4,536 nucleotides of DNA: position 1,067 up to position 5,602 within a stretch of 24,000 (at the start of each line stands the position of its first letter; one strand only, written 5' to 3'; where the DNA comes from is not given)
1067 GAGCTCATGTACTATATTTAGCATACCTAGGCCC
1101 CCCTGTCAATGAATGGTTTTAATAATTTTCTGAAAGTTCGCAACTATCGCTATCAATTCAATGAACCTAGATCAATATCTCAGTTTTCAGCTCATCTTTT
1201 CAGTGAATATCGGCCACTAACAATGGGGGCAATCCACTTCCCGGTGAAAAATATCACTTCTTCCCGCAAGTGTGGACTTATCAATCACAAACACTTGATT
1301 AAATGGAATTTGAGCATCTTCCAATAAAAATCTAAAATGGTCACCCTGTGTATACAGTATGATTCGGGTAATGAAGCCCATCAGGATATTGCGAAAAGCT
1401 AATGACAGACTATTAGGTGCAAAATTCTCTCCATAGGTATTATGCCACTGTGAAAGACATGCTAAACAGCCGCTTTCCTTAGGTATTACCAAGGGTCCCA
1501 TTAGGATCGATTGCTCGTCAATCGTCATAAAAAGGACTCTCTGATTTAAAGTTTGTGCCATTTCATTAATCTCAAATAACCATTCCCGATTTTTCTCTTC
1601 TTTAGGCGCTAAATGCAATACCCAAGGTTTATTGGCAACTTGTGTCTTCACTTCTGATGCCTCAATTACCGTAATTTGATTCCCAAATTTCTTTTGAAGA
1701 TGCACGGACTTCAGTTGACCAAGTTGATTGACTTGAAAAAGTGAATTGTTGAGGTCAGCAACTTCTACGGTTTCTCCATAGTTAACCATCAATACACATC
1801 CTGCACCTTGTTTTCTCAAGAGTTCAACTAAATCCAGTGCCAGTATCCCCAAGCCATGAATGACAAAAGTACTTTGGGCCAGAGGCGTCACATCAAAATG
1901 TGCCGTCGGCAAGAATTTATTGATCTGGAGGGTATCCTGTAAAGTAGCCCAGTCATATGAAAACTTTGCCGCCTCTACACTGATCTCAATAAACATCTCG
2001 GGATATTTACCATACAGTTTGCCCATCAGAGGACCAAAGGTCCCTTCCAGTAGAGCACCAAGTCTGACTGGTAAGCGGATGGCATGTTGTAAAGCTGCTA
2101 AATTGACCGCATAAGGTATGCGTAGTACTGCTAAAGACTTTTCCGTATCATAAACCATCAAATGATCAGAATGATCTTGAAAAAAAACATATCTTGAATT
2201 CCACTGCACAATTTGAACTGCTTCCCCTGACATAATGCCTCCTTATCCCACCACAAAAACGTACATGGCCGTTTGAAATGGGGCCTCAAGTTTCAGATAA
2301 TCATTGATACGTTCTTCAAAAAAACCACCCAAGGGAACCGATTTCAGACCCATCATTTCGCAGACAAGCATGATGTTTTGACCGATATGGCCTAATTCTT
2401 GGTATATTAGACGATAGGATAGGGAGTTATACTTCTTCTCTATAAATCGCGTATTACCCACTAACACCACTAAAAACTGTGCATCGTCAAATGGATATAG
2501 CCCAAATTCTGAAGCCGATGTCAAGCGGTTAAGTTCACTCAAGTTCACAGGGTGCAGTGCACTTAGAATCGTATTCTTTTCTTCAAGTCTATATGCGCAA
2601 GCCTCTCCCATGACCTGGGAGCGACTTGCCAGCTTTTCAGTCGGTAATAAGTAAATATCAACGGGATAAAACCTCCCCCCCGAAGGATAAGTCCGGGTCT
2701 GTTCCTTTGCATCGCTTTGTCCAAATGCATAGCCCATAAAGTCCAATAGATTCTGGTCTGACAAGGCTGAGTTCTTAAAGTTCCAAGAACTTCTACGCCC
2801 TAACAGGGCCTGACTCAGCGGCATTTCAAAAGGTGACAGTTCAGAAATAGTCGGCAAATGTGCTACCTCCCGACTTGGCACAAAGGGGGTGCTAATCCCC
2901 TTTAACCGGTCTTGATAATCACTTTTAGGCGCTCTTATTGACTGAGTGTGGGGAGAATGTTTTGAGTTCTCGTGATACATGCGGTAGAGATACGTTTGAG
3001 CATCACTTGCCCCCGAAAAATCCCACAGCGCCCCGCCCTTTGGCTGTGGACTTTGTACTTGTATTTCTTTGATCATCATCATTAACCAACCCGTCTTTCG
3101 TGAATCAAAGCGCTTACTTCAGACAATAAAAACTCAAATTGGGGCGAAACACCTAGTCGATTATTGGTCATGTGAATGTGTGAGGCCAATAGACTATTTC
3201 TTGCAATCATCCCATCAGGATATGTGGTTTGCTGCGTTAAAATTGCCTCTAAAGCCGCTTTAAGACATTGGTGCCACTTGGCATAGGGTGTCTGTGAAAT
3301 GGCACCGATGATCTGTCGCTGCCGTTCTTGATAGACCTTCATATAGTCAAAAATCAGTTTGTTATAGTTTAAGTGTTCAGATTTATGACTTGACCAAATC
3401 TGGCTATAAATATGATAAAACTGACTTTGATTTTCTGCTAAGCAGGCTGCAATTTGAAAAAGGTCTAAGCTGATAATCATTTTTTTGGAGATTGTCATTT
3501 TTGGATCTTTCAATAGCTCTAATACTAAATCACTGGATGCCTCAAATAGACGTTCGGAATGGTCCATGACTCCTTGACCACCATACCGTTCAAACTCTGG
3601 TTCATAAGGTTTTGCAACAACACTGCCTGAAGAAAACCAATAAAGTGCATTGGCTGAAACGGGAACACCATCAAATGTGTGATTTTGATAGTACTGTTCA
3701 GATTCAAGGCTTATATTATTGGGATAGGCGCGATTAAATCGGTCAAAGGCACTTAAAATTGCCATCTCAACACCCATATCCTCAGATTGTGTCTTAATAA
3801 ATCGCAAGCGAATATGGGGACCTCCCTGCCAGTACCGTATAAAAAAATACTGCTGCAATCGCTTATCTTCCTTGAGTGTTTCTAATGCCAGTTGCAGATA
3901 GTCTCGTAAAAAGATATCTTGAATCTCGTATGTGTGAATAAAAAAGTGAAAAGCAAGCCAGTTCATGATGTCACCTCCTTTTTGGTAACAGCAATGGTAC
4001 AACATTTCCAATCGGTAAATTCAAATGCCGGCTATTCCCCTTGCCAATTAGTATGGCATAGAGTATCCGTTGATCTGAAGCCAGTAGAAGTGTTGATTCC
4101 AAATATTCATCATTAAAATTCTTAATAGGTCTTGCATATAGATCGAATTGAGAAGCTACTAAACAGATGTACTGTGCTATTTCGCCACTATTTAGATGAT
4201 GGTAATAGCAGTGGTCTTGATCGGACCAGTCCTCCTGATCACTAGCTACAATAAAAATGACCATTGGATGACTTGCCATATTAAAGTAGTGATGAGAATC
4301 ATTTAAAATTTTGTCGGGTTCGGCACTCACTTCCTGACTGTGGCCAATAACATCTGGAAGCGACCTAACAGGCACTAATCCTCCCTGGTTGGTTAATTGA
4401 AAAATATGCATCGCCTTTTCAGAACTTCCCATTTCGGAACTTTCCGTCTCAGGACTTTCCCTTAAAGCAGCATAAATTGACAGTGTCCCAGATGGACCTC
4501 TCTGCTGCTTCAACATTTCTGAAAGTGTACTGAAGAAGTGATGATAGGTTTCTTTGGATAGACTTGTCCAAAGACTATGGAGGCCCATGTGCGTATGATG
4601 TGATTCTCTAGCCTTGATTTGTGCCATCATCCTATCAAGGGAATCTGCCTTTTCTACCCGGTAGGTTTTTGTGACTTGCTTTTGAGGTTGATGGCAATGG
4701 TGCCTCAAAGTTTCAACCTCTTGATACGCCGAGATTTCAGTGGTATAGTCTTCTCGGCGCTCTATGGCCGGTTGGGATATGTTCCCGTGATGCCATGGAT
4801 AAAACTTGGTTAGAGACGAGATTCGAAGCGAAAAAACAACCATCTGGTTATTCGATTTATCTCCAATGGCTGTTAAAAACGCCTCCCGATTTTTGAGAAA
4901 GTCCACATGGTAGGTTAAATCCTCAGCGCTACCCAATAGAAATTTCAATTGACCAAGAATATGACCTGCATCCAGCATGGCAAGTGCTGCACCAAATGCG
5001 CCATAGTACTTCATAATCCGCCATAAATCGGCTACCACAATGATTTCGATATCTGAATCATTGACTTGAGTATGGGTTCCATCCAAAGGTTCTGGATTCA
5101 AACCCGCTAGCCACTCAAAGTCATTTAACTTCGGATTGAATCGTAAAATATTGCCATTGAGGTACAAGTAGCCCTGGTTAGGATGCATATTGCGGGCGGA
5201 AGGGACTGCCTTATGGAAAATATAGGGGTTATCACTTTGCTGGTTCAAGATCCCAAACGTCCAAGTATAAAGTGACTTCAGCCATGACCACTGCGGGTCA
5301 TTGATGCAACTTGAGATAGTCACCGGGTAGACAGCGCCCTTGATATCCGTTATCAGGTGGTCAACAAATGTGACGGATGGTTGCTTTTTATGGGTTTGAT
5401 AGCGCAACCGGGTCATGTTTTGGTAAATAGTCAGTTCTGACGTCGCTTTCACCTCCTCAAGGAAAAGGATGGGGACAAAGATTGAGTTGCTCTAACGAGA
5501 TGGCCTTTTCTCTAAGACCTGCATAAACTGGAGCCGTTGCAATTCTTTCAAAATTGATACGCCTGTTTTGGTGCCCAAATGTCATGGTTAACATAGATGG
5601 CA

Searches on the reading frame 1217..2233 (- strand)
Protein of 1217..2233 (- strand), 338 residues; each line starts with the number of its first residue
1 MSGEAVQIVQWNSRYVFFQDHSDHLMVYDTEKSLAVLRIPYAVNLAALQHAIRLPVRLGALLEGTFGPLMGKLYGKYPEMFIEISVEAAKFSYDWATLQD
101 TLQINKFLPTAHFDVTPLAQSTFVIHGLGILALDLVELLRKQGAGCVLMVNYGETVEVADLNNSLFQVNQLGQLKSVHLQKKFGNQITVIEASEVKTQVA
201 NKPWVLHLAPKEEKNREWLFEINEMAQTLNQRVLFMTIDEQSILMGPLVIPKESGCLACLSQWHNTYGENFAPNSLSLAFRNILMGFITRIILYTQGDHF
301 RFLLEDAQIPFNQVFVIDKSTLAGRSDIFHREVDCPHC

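Call 5: search_protein_families(library=pfam, proteins=[window:1217-2233:-], max_evalue=0.01)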
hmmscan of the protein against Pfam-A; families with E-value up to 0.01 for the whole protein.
window:1217-2233:- (338 aa): 1 family
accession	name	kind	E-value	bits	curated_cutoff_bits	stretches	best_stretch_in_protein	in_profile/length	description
PF25346.1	PH_MRCK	-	0.0045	17.6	27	0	155-226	56-126/128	MRCK kinase PH domain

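Call 7: search_protein_families(library=ncbifam, proteins=[window:1217-2233:-], max_evalue=0.01)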
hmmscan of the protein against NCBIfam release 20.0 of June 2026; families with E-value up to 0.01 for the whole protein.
window:1217-2233:- (338 aa): 4 families
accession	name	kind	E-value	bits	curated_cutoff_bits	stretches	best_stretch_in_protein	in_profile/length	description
TIGR03882.1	cyclo_dehyd_2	equivalog_domain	8.9e-08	32.5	36.9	1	233-338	3-115/164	TOMM precursor leader peptide-binding protein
TIGR03603.1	cyclo_dehy_ocin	subfamily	1e-05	25.4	187.65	1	212-263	161-212/319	thiazole/oxazole-forming peptide maturase, SagC family component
TIGR02354.1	thiF_fam2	equivalog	0.0017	18.3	152.2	1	118-193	19-93/200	thiamine biosynthesis protein ThiF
NF006395.0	PRK08644.1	equivalog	0.0021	17.7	159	1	118-196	28-105/215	sulfur carrier protein ThiS adenylyltransferase ThiF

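Call 63: search_protein_families(library=pfam, proteins=[window:1217-2233:-], max_evalue=10)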
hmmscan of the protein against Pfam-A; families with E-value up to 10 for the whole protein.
window:1217-2233:- (338 aa): 1 family
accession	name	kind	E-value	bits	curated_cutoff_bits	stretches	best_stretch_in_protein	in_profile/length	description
PF25346.1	PH_MRCK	-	0.0045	17.6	27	1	155-226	56-126/128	MRCK kinase PH domain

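Call 86: search_solved_structures(query=window:1217-2233:-, max_evalue=1)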
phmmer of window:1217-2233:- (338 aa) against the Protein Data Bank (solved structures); distinct sequences matched with E-value up to 1: 8.
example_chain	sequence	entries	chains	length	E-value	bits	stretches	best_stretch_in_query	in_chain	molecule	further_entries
5iaa_A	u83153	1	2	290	0.036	16.6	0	124-175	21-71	Ubiquitin-like modifier-activating enzyme 5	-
3guc_A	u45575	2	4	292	0.036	16.6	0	124-175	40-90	Ubiquitin-like modifier-activating enzyme 5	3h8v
6h78_A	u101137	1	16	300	0.039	16.5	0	124-175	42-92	Ubiquitin-like modifier-activating enzyme 5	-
5l95_A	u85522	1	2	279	0.039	16.5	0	124-175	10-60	Ubiquitin-like modifier-activating enzyme 5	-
6h77_A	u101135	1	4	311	0.043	16.4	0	124-175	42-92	Ubiquitin-like modifier-activating enzyme 5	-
3h5n_A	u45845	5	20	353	0.33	13.4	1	119-269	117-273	MccB protein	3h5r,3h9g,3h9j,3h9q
3h5a_A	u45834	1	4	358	0.35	13.4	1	119-269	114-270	MccB protein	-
6om4_A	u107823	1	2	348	0.38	13.3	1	119-269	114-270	MccB protein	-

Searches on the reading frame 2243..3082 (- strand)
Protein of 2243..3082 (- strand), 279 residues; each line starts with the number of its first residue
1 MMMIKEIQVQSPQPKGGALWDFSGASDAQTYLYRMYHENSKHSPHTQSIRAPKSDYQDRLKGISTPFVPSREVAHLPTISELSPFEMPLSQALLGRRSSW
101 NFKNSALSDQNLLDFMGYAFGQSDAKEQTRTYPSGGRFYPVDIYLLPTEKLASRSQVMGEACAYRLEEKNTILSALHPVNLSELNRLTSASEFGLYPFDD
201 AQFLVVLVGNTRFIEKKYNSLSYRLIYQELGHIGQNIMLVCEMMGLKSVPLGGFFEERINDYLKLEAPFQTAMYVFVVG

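Call 5: search_protein_families(library=pfam, proteins=[window:2243-3082:-], max_evalue=0.01)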
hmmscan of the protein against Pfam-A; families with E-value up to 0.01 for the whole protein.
window:2243-3082:- (279 aa): 1 family
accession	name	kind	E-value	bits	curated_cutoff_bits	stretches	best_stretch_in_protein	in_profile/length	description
PF00881.29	Nitroreductase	-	1.4e-18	68.1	23.5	1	94-279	2-166/167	Nitroreductase family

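Call 7: search_protein_families(library=ncbifam, proteins=[window:2243-3082:-], max_evalue=0.01)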
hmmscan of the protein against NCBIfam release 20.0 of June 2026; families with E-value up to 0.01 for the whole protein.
window:2243-3082:- (279 aa): 2 families
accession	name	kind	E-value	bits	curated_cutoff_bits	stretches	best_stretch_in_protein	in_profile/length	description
TIGR03605.1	antibiot_sagB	domain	2.5e-21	75.9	78.4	1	124-279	24-172/173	SagB family peptide dehydrogenase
TIGR04511.1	SagB_rel_DH_2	exception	3.3e-06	26.4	240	1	89-275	174-363/380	putative peptide maturation dehydrogenase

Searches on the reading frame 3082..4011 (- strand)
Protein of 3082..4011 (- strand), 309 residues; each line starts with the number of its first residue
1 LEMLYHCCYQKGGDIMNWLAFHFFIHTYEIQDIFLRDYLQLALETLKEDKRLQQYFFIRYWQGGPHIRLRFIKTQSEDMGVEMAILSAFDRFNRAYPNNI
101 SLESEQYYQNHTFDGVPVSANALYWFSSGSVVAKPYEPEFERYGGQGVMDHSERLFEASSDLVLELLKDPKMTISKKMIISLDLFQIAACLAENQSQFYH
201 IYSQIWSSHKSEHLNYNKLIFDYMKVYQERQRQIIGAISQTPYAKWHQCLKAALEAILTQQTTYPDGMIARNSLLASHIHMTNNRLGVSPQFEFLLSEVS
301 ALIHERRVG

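Call 5: search_protein_families(library=pfam, proteins=[window:3082-4011:-], max_evalue=0.01)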
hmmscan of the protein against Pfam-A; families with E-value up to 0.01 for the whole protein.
window:3082-4011:- (309 aa): 1 family
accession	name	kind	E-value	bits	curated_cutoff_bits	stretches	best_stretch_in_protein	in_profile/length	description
PF14028.11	Lant_dehydr_C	-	8.3e-44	151.1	24.4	1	18-298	1-249/255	Lantibiotic biosynthesis dehydratase C-term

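Call 7: search_protein_families(library=ncbifam, proteins=[window:3082-4011:-], max_evalue=0.01)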
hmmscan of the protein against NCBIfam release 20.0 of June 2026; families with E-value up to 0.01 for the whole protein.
window:3082-4011:- (309 aa): 2 families
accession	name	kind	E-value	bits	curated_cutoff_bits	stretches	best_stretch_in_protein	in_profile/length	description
TIGR03891.1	thiopep_ocin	subfamily_domain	1.4e-30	107.2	48.45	2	131-294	84-253/263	thiopeptide-type bacteriocin biosynthesis protein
NF045556.1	TbtD_PbtD_pyrid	equivalog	8.3e-08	31.8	325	1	18-189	2-172/354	thiopeptide maturation pyridine synthase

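Call 40: search_solved_structures(query=window:3082-4011:-, max_evalue=1)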
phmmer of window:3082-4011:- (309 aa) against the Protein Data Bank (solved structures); distinct sequences matched with E-value up to 1: 5.
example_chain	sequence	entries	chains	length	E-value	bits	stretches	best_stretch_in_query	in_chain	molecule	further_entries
6m7y_A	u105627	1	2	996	0.00037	23.2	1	135-290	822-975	Nisin biosynthesis protein NisB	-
4wd9_A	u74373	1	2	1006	0.00038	23.2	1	135-290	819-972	Nisin biosynthesis protein NisB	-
5ehk_A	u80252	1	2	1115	0.0015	21.2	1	134-169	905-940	Lantibiotic dehydratase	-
9g04_A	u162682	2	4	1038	0.046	16.3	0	18-77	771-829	Thiopeptide-type bacteriocin biosynthesis domain containing protein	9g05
5wa3_A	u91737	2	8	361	0.28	13.8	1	18-93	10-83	Pyridine synthase TbtD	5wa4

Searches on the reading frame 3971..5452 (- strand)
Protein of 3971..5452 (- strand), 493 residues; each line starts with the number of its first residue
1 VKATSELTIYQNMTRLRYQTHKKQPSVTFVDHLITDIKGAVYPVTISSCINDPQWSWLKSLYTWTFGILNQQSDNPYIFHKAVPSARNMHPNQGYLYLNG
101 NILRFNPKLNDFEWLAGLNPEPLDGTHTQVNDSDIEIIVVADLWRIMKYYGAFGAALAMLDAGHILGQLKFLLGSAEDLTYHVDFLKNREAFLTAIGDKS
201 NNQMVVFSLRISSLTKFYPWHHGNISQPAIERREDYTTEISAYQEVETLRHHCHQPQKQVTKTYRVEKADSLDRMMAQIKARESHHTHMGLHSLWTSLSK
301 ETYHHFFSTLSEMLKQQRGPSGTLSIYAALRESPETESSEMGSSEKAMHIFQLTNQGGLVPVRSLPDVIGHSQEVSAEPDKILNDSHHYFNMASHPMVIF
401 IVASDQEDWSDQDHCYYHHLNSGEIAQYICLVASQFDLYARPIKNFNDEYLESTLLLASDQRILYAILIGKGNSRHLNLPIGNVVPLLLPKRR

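Call 5: search_protein_families(library=pfam, proteins=[window:3971-5452:-], max_evalue=0.01)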
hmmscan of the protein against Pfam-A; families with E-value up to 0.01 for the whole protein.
window:3971-5452:- (493 aa): 1 family
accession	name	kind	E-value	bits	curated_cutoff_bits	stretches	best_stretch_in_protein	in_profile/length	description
PF00881.29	Nitroreductase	-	0.00011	22.9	23.5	1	387-471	82-167/167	Nitroreductase family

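Call 7: search_protein_families(library=ncbifam, proteins=[window:3971-5452:-], max_evalue=0.01)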
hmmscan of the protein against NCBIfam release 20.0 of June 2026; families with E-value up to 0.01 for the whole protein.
window:3971-5452:- (493 aa): 1 family
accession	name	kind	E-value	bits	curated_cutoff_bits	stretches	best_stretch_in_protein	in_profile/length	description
TIGR03605.1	antibiot_sagB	domain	3.6e-12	46.1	78.4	2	81-171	30-132/173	SagB family peptide dehydrogenase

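Call 41: search_solved_structures(query=window:3971-5452:-, max_evalue=1)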
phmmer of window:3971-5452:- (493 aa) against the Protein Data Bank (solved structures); distinct sequences matched with E-value up to 1: 2.
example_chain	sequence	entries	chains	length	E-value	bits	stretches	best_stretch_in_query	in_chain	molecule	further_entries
3eo7_A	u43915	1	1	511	0.00058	22.2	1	411-471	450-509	Putative Nitroreductase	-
3brc_A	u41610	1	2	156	0.41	12.8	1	242-299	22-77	Conserved protein of unknown function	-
